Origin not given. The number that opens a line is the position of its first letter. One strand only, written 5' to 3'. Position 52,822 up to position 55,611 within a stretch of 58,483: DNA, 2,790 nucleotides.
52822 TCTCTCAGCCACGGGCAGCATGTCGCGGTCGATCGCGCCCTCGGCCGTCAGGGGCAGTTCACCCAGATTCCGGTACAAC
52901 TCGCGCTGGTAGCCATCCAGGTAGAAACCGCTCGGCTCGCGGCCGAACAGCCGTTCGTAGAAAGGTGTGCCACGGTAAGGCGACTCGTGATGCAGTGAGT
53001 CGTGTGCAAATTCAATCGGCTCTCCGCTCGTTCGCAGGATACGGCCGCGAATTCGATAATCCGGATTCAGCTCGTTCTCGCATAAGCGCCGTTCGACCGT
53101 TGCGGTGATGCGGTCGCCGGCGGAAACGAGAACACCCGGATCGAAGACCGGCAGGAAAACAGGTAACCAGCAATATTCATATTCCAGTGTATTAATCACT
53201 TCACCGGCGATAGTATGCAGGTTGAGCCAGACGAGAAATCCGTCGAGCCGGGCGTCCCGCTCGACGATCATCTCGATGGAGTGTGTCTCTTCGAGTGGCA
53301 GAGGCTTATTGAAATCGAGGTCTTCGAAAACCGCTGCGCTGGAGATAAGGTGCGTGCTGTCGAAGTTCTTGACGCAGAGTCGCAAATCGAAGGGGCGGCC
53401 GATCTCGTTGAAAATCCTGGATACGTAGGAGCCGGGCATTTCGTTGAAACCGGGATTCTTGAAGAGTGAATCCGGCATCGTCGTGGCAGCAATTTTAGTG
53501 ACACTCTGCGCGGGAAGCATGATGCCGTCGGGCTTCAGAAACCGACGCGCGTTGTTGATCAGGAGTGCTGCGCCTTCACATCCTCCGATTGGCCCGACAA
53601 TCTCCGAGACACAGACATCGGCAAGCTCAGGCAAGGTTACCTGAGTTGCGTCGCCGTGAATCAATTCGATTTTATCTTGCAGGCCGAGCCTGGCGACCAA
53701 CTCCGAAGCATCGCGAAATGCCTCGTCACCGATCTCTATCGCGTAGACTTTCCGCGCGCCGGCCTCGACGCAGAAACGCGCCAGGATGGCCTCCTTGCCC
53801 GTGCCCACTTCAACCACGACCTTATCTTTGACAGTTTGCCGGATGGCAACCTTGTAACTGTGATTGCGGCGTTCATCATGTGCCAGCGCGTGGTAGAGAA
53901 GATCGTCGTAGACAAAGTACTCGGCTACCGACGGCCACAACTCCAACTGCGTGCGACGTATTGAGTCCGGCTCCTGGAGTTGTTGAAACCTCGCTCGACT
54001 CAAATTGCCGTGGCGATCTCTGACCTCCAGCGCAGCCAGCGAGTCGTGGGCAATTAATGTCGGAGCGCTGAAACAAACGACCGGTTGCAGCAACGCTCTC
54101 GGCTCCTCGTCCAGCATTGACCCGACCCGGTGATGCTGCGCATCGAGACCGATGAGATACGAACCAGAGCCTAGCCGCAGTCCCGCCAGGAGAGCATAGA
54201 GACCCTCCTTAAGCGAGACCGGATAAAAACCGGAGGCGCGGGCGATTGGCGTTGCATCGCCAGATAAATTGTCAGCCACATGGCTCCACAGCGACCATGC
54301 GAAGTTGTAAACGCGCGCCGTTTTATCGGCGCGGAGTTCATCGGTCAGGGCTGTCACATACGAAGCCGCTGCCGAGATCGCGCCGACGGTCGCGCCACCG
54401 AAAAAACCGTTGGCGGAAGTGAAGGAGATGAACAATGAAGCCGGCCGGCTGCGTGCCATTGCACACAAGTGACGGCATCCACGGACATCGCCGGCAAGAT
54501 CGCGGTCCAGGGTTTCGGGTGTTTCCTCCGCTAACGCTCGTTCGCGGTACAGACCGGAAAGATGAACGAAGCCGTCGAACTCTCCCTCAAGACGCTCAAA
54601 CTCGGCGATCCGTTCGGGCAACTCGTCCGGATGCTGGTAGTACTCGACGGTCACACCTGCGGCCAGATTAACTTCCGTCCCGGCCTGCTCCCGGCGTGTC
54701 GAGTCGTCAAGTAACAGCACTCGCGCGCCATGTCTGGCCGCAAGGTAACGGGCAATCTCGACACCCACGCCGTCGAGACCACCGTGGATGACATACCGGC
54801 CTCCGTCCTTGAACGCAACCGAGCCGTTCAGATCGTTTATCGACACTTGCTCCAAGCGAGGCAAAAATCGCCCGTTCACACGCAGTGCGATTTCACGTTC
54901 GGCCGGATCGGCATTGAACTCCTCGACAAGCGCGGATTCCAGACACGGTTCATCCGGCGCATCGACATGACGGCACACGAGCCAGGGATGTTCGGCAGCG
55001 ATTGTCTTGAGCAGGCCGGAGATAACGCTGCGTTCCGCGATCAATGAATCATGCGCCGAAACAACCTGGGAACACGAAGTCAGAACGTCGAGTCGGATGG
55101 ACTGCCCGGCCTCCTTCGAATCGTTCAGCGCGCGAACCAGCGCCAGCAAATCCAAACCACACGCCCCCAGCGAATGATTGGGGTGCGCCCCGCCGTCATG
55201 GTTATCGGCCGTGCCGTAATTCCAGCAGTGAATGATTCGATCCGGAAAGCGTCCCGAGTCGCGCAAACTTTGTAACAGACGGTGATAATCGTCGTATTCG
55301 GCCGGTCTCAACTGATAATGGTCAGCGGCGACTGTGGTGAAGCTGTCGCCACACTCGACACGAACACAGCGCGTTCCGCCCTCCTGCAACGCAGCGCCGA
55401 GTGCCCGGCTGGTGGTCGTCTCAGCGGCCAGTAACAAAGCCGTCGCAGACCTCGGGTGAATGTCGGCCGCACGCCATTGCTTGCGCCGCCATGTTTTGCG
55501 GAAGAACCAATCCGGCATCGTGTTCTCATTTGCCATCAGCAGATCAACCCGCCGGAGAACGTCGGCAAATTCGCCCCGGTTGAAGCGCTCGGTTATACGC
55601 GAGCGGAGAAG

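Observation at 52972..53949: Protein-arginine-methyltransferase (PRMT)-fold domain with an intact double-E loop inside the PKS loading module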

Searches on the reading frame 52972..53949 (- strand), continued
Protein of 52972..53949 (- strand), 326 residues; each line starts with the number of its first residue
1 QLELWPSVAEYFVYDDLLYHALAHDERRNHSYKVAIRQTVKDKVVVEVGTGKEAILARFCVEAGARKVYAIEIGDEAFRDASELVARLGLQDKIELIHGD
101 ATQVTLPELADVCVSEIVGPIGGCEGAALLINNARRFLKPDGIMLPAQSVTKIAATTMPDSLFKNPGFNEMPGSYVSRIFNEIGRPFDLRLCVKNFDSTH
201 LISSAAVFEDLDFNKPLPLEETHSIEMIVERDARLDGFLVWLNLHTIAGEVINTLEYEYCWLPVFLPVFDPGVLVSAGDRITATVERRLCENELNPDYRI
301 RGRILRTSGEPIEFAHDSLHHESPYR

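Call 71: search_solved_structures(query=A1, max_evalue=1e-10, show_alignments=2)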
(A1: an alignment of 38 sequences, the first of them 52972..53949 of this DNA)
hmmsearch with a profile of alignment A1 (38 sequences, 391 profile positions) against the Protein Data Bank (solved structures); distinct sequences matched with E-value up to 1e-10: 68 (the best 60 are shown).
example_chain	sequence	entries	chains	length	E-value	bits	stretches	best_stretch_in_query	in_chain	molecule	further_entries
3r0q_C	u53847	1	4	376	8.2e-33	116.8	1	47-349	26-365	Probable protein arginine N-methyltransferase 4.2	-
6s70_A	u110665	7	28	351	6.3e-31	110.6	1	58-346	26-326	Histone-arginine methyltransferase CARM1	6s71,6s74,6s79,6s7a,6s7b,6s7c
5dwq_A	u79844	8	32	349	6.9e-31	110.4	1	58-345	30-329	Histone-arginine methyltransferase CARM1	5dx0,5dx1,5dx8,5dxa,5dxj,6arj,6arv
2y1w_A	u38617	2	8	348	7.1e-31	110.4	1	58-345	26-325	HISTONE-ARGININE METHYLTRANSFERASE CARM1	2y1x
8g2h_A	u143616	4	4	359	7.1e-31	110.4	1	58-345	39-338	Histone-arginine methyltransferase CARM1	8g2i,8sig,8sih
3b3f_A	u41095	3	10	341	7.1e-31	110.4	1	58-345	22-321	Histone-arginine methyltransferase CARM1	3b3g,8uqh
7puq_A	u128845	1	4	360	7.1e-31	110.4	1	58-345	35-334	Histone-arginine methyltransferase CARM1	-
5ih3_A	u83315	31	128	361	7.2e-31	110.4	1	58-345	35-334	Histone-arginine methyltransferase CARM1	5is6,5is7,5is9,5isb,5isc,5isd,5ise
4ikp_A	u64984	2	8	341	7.3e-31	110.3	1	58-345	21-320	Histone-arginine methyltransferase CARM1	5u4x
7fai_A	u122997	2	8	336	7.3e-31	110.3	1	58-345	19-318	Histone-arginine methyltransferase CARM1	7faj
5isa_C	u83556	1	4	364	7.4e-31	110.3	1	58-345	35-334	Histone-arginine methyltransferase CARM1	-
6izq_A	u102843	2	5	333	7.9e-31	110.2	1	58-345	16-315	Histone-arginine methyltransferase CARM1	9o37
5lkj_A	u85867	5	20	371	7.9e-31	110.2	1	58-345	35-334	Histone-arginine methyltransferase CARM1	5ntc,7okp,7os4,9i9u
7pv6_A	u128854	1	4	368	8e-31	110.2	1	58-345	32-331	Histone-arginine methyltransferase CARM1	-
9o6h_A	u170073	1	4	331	8.5e-31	110.1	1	58-345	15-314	Histone-arginine methyltransferase CARM1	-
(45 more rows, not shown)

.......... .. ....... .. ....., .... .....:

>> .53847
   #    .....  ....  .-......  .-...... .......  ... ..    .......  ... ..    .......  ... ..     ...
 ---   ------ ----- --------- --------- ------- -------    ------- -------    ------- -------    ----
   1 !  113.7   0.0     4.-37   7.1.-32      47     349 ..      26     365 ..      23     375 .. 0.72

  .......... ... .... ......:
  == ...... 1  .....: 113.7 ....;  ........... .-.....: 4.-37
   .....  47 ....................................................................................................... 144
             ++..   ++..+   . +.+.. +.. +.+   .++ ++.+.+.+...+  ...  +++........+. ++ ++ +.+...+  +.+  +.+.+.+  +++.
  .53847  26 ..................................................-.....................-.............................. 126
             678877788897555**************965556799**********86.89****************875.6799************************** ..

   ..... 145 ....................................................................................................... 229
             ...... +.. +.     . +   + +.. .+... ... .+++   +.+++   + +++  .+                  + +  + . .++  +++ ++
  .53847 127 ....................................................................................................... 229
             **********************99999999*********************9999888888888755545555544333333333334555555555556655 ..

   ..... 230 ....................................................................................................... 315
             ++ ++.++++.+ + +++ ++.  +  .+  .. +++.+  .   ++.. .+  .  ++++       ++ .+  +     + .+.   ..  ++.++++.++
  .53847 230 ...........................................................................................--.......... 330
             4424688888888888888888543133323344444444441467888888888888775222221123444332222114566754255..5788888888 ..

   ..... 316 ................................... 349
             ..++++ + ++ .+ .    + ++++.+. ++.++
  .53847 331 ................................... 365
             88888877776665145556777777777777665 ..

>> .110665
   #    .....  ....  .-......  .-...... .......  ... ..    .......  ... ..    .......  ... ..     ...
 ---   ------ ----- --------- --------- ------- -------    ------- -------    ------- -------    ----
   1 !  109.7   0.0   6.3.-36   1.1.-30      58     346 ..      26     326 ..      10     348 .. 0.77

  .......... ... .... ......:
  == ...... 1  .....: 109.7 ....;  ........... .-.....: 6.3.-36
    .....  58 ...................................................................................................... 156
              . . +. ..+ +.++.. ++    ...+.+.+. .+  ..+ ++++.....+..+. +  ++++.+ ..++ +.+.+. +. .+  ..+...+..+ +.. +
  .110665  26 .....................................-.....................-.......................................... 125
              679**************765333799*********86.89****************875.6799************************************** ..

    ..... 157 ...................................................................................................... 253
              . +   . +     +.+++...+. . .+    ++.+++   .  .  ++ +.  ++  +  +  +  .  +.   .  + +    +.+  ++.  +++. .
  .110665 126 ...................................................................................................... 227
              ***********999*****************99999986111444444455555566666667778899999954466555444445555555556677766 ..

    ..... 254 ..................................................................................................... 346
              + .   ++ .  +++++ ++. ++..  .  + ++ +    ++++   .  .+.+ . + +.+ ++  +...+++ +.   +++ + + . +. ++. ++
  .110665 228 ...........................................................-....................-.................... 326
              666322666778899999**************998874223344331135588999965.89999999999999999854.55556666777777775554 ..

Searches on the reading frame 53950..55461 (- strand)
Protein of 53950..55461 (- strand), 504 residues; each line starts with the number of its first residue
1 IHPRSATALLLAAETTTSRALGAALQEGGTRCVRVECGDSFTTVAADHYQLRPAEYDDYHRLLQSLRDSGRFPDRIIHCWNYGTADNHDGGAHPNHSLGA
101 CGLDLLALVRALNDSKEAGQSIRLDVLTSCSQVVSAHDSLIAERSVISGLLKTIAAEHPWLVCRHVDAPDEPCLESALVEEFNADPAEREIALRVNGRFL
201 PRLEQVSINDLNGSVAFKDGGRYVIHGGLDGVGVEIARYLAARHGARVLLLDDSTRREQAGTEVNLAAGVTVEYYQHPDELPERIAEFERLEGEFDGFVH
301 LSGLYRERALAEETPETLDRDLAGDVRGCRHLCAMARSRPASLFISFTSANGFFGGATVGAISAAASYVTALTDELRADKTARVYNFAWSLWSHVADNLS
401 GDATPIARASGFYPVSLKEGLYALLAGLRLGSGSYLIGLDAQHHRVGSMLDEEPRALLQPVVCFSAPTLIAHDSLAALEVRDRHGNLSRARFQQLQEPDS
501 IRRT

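Call 43: search_solved_structures(query=window:53950-55461:-, max_evalue=0.001, show_alignments=1)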
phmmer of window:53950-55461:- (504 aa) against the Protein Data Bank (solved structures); distinct sequences matched with E-value up to 0.001: 23.
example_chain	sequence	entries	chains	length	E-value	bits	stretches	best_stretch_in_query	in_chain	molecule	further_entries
6ulw_A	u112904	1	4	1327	1.5e-27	100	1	32-452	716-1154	Amino acid adenylation domain-containing protein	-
7s6b_C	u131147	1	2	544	2.8e-16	62.9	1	106-394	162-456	Polyketide synthase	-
4imp_A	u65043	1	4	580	8.8e-16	61.3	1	102-423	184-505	Polyketide synthase extender modules 3-4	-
4j1q_A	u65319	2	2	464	1.5e-15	60.5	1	146-428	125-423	Polyketide synthase PksJ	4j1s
7s6c_A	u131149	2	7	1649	1.7e-15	60.4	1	106-394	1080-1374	6-deoxyerythronolide-B synthase EryA2, modules 3 and 4, Lsd14 Polyketide synthase fusion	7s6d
5bp4_A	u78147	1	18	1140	1.7e-14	57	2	216-428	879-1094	Mycocerosic acid synthase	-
9d2y_A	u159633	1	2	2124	5.5e-13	52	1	217-424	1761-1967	Multifunctional mycocerosic acid synthase membrane-associated MAS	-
9d2z_A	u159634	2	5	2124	5.5e-13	52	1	217-424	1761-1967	Mycocerosic acid synthase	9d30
5d2e_A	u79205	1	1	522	1.5e-12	50.6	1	35-453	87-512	MlnE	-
3slk_A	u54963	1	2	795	1.7e-09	40.6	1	220-423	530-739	Polyketide synthase extender module 2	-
6w7s_A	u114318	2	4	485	7.3e-09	38.4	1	142-394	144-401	EryAI | KR1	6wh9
2fr0_A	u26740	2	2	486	7.4e-09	38.4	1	142-394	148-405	Erythromycin synthase, EryAI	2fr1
8g7w_A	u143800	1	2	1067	1.2e-08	37.8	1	214-421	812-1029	Type I PKS module 4, module 5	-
5ktk_A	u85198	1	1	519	2.8e-08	36.5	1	147-422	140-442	Polyketide synthase PksJ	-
2z5l_A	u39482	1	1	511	1.2e-07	34.4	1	167-394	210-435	Tylactone synthase starter module and modules 1 & 2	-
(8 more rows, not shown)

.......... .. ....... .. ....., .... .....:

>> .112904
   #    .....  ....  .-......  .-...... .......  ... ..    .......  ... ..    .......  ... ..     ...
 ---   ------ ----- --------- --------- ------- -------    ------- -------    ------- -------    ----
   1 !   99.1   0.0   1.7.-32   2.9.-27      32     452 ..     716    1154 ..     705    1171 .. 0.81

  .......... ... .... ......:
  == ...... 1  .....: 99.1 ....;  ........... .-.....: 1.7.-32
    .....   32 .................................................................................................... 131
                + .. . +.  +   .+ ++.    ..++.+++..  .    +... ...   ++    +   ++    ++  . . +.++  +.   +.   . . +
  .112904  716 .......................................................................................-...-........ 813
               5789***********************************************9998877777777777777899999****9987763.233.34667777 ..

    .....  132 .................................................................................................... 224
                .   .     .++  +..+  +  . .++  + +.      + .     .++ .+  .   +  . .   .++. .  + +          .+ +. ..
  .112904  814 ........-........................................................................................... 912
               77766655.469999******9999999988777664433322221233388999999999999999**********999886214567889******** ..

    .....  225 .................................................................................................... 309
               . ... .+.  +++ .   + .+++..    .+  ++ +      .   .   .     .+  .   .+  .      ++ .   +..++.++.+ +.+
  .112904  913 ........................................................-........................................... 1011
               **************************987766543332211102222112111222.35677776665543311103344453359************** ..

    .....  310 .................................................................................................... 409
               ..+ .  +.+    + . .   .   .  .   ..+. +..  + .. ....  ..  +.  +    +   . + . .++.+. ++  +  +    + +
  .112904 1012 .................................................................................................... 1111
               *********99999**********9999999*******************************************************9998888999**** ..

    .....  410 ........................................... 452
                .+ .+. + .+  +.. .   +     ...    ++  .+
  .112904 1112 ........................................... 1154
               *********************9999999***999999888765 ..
